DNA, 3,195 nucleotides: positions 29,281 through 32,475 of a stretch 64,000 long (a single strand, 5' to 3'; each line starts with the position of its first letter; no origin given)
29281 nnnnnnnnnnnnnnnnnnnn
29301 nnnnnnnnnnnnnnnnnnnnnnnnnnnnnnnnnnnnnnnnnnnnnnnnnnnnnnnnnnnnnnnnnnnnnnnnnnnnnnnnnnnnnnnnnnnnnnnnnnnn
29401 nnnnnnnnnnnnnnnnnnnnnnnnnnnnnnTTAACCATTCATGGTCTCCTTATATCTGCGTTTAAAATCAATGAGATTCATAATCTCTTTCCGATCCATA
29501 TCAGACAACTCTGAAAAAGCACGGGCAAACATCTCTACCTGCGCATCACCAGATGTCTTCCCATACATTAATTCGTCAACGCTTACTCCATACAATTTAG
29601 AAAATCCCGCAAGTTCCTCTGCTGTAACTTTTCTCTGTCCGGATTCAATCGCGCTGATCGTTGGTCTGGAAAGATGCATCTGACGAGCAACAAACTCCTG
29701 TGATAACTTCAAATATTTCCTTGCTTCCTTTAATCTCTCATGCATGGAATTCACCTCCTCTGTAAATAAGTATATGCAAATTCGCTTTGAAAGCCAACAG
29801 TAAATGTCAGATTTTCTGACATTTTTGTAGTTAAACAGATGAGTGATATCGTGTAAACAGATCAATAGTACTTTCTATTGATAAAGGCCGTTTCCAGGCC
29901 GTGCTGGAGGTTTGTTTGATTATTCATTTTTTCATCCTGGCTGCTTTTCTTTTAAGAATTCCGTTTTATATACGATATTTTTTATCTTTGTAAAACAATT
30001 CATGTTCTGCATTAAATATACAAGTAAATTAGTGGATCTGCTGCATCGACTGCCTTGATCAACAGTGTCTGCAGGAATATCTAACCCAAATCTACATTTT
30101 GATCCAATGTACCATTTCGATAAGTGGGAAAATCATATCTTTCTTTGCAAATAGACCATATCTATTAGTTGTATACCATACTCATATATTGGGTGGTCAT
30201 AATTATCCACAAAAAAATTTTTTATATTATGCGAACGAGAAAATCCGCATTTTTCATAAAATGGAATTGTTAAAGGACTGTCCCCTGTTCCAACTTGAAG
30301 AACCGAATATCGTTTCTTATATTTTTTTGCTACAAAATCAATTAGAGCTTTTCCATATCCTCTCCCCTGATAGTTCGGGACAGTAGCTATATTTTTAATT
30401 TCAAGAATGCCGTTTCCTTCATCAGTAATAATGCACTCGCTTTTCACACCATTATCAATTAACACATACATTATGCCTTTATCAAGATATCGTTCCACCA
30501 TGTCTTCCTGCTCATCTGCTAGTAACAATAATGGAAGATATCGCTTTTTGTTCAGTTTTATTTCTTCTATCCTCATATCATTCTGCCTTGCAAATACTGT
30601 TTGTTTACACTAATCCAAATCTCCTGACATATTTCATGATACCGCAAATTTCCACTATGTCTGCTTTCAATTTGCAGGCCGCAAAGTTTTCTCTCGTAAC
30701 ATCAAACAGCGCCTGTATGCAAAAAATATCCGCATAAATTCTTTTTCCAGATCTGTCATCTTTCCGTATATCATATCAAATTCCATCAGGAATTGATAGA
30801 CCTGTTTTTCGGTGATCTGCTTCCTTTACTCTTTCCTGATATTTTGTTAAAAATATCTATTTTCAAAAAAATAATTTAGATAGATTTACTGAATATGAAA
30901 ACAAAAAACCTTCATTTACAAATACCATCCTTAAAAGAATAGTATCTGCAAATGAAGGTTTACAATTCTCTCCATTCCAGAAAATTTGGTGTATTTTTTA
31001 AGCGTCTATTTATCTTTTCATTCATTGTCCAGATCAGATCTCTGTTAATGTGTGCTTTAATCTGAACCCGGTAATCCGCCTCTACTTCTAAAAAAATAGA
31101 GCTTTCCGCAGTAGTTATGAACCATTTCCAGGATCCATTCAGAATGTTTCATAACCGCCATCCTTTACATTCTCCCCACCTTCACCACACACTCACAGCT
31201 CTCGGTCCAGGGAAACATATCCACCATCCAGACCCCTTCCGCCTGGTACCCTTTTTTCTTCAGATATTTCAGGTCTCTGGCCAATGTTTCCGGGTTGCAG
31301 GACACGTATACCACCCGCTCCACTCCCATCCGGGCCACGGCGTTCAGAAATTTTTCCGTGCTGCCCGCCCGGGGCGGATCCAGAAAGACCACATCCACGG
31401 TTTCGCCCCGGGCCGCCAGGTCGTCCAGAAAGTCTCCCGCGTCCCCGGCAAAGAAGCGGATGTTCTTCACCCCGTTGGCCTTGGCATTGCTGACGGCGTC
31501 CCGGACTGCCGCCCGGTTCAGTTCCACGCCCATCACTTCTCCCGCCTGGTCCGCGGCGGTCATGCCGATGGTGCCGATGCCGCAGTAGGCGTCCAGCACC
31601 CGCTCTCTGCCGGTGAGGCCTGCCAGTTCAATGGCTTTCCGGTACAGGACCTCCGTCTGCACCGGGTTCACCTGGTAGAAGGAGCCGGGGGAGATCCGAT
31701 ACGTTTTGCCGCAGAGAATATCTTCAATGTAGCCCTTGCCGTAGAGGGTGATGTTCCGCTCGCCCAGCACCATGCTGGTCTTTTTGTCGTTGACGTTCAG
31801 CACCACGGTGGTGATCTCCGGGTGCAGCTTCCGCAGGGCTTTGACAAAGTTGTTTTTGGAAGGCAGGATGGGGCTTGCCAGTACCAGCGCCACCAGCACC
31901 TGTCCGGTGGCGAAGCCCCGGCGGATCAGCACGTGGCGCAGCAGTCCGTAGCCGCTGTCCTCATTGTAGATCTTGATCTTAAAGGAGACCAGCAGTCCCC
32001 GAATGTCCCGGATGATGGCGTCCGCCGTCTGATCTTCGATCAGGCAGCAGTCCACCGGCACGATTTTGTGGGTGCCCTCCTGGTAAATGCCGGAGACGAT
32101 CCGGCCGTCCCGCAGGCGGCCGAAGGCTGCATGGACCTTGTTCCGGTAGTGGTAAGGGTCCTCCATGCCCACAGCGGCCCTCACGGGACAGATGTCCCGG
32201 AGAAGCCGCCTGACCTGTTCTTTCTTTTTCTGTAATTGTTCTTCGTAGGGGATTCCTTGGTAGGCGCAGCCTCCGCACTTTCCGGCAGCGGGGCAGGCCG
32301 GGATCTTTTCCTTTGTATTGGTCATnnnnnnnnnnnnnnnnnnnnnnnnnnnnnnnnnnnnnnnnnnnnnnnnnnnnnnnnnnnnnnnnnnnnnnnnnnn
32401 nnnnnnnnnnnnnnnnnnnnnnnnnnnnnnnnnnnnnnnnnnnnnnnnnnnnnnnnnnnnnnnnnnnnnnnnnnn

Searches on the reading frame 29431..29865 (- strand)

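Call 3: search_protein_families(library=pfam, proteins=[window:29431-29865:-], max_evalue=0.1)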
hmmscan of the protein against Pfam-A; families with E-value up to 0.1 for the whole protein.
window:29431-29865:- (144 aa): 10 families
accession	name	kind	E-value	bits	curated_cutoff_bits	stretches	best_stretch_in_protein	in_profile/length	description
PF01381.28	HTH_3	-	2.1e-13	50.5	23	1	45-99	1-55/55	Helix-turn-helix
PF12844.13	HTH_19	-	2.2e-11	43.9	30.2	1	43-102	2-61/64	Helix-turn-helix domain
PF13560.12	HTH_31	-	6.6e-11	42.8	27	1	44-99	5-61/64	Helix-turn-helix domain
PF13443.12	HTH_26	-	8.1e-05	23.2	22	1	45-100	2-58/63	Cro/C1-type HTH DNA-binding domain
PF13413.12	HTH_25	-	0.0001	22.5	24.6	1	44-77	1-34/62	Helix-turn-helix domain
PF11690.13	DUF3287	-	0.023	15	27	0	31-89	46-104/121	Protein of unknown function (DUF3287)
PF20432.4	Xre-like-HTH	-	0.024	15.3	25.8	0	46-84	16-54/63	Antitoxin Xre-like helix-turn-helix domain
PF04920.18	BNYVV_p31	-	0.066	13.7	27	0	4-31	41-68/76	Beet necrotic yellow vein virus, p31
PF04545.22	Sigma70_r4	-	0.076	13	24.1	0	48-75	15-42/50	Sigma-70, region 4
PF13744.12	HTH_37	-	0.088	13.1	27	0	45-77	23-55/80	Helix-turn-helix domain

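Call 4: search_protein_families(library=padloc, proteins=[window:29431-29865:-], max_evalue=0.1)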
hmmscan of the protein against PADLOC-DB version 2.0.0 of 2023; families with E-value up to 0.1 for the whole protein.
window:29431-29865:- (144 aa): 18 families
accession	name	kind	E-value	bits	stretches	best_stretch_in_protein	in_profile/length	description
PDLC02926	HTH_VI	-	3.8e-11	41.1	1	41-117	2-77/92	-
PDLC04142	capH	-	7.5e-10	37.8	1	41-135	7-98/103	capH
PDLC03665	Control_protein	-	2.3e-08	32.2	1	44-100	12-69/77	control protein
PDLC03952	RmrA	-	8.7e-07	26.1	1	42-91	24-73/395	-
PDLC04775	PDC-M69A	-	1e-06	27.2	1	50-133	17-98/113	-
PDLC03951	RmrA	-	2.4e-06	24.8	1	42-121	10-88/400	-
PDLC03953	RmrA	-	1.2e-05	22.7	1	40-90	5-55/373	-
PDLC03949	RmrA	-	2.4e-05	21.4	1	42-127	4-89/363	-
PDLC03944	RmrA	-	2.5e-05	21.5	1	42-126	8-92/384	-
PDLC03954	RmrA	-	4.9e-05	20.4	1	42-130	12-100/380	-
PDLC03947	RmrA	-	0.00017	18.5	1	39-118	10-89/383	-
PDLC03671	Control_protein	-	0.001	17.2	1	41-100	15-74/84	control protein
PDLC03955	RmrA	-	0.0012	16.1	1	43-127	23-107/371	-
PDLC03943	RmrA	-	0.0012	16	1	44-95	6-57/370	-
PDLC03948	RmrA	-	0.0014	15.6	1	42-129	10-98/397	-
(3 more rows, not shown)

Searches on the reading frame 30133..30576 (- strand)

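Call 103: search_protein_families(library=pfam, proteins=[window:30133-30576:-], max_evalue=0.001)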
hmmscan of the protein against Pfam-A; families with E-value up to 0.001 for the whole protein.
window:30133-30576:- (147 aa): 4 families
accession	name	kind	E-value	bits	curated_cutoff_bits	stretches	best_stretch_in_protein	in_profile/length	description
PF13508.13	Acetyltransf_7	-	3.2e-12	47.1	27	1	34-113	3-83/84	Acetyltransferase (GNAT) domain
PF00583.31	Acetyltransf_1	-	9.2e-10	39.3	20.7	1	49-112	48-116/116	Acetyltransferase (GNAT) family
PF13673.13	Acetyltransf_10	-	1.6e-07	31.8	23.6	1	54-116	51-111/128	Acetyltransferase (GNAT) domain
PF13527.13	Acetyltransf_9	-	2.9e-06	27.7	25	1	60-113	75-125/127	Acetyltransferase (GNAT) domain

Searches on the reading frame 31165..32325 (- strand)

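Call 103: search_protein_families(library=pfam, proteins=[window:31165-32325:-], max_evalue=0.001)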
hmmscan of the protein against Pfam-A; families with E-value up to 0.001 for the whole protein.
window:31165-32325:- (386 aa): 9 families
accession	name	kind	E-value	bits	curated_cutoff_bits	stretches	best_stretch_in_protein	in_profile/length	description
PF05958.17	tRNA_U5-meth_tr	-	9.4e-24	84.5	23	1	27-382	2-353/357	tRNA (Uracil-5-)-methyltransferase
PF13847.12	Methyltransf_31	-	4.3e-13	49.6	27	1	240-353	4-120/145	Methyltransferase domain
PF03602.21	Cons_hypoth95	-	3.6e-11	43.5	24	1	239-352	41-162/182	Conserved hypothetical protein 95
PF13649.12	Methyltransf_25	-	4.5e-08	34.1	27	1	243-315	1-70/97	Methyltransferase domain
PF09445.16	Methyltransf_15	-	7.2e-08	32.6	22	1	241-321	2-83/165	RNA cap guanine-N2 methyltransferase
PF05175.20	MTS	-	1.1e-07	32.1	23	1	240-330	32-119/170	Methyltransferase small domain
PF02475.24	TRM5-TYW2_MTfase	-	7.8e-06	26.4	28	1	240-346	37-141/164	TRM5/TYW2 methyltransferase domain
PF02390.23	Methyltransf_4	-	1e-05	25.5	24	1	244-317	6-83/173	Putative methyltransferase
PF06325.19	PrmA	-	0.00056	19.9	22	1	238-293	160-215/296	Ribosomal protein L11 methyltransferase (PrmA)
